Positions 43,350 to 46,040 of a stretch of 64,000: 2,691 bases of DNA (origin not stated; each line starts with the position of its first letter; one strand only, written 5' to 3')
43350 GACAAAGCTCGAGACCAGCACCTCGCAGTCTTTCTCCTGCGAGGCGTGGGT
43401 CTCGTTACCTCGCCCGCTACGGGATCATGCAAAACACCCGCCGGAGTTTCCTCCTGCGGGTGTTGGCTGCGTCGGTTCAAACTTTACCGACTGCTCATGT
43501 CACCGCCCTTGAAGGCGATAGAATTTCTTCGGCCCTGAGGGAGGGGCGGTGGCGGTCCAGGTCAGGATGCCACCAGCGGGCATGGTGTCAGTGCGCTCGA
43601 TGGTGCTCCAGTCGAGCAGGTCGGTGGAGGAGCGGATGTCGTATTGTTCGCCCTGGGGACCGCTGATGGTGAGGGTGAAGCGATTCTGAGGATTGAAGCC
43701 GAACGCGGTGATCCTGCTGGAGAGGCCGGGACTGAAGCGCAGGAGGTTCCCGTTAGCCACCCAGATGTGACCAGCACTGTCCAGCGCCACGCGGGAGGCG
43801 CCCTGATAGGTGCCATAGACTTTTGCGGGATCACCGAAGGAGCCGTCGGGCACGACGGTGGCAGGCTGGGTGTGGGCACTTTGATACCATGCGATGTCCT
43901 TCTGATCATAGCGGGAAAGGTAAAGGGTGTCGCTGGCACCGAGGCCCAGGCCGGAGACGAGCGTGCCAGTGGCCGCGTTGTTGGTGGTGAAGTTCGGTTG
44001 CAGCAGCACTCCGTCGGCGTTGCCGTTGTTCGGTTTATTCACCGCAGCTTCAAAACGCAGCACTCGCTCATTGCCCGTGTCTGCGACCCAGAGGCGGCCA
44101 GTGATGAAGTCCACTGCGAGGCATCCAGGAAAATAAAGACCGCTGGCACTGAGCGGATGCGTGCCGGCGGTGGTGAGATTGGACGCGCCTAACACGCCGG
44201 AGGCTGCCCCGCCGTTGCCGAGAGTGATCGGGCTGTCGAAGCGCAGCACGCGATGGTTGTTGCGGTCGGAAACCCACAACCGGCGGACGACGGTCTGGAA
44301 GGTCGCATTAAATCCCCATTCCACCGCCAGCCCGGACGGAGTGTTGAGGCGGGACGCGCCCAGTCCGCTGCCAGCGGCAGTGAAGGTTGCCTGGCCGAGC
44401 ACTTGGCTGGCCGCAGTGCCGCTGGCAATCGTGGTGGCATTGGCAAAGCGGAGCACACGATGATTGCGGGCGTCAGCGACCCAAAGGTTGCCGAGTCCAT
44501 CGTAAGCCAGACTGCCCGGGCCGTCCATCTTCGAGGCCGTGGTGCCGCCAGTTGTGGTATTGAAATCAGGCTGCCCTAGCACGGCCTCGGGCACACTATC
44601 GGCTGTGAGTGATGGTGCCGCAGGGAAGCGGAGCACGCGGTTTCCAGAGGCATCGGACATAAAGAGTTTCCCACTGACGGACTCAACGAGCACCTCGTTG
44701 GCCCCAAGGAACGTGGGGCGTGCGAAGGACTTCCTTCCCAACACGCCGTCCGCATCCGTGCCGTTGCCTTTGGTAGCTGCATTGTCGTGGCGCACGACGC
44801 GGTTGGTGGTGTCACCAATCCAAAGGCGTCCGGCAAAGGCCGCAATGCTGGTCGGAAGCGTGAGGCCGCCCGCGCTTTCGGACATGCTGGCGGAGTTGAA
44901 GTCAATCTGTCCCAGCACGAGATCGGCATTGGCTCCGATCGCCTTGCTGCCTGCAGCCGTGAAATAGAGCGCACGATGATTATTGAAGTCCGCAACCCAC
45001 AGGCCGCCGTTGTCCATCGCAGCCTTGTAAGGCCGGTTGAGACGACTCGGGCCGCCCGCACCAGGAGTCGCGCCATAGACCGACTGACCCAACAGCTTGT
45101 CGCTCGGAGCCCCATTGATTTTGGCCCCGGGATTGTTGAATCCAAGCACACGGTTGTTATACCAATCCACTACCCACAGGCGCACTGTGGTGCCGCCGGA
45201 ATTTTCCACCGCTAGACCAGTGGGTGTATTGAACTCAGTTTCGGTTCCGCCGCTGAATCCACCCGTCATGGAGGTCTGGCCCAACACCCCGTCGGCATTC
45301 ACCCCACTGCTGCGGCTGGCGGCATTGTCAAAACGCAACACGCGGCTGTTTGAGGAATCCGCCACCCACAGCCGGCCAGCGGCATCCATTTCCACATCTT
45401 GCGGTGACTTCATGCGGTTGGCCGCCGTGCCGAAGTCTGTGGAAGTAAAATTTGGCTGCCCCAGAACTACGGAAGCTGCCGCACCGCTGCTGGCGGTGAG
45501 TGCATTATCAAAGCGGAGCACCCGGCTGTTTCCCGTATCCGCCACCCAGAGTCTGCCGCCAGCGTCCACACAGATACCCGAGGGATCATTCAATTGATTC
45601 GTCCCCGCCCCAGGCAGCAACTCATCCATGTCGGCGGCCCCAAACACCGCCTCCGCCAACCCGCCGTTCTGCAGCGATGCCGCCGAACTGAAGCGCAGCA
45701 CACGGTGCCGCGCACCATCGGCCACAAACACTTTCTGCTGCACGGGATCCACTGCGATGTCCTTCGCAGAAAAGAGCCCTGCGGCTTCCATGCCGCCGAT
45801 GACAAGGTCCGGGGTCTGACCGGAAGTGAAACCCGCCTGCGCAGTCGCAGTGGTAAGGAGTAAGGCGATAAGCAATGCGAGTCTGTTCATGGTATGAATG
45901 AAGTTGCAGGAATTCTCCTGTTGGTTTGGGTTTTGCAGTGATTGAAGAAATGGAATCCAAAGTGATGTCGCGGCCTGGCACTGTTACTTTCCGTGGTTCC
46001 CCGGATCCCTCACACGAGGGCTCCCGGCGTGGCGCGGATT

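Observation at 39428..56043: Recurrent composite operator: two- to three-site arrays of the dyad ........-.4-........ with fixed 31-bp and 43-45-bp spacing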

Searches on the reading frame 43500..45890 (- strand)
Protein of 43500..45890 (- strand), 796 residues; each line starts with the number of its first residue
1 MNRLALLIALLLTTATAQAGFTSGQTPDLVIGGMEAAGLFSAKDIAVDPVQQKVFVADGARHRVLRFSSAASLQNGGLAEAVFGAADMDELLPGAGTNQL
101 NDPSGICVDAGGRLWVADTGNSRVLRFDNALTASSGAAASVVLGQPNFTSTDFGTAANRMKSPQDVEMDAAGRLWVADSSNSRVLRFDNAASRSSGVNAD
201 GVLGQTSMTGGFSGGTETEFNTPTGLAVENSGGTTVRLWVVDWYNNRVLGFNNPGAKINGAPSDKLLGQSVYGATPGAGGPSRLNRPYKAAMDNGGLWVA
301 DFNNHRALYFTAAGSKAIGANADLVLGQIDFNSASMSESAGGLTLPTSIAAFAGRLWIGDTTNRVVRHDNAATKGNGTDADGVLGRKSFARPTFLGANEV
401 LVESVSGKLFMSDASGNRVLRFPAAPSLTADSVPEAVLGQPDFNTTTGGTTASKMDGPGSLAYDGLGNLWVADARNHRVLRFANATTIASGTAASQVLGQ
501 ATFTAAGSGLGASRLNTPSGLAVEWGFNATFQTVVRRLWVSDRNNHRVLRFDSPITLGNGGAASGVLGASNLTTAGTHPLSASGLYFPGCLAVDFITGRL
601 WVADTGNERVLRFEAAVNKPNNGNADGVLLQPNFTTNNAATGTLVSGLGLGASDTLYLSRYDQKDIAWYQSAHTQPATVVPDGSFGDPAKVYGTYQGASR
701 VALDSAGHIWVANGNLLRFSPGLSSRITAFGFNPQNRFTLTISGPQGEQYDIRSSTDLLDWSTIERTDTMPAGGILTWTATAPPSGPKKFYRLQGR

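Call 7: search_protein_families(library=pfam, proteins=[window:43500-45890:-], max_evalue=0.01)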
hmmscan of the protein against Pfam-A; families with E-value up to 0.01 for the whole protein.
window:43500-45890:- (796 aa): 8 families
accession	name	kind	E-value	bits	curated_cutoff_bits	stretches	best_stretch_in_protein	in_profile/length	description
PF01436.27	NHL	-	1.4e-49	164.2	20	5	100-127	1-28/28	NHL repeat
PF08450.18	SGL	-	3.8e-15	56.6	26.3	1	46-130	140-213/246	SMP-30/Gluconolactonase/LRE-like region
PF25021.1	TEN_NHL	-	3.8e-07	29.8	27.1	0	45-161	77-201/357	Teneurin NHL domain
PF07494.17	Reg_prop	-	1.2e-05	25.4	20.4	0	104-118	8-22/24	Two component regulator propeller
PF13449.12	Phytase-like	-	0.00039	20.9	27.6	0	97-130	63-97/284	Esterase-like activity of phytase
PF03022.22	MRJP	-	0.00042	20.2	19.8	0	106-126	6-26/288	Major royal jelly protein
PF23500.1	DUF7133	-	0.0048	16.7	27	0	98-120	24-46/385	Domain of unknown function (DUF7133)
PF01731.26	Arylesterase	-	0.0055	17.3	21.3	0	35-67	49-81/86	Arylesterase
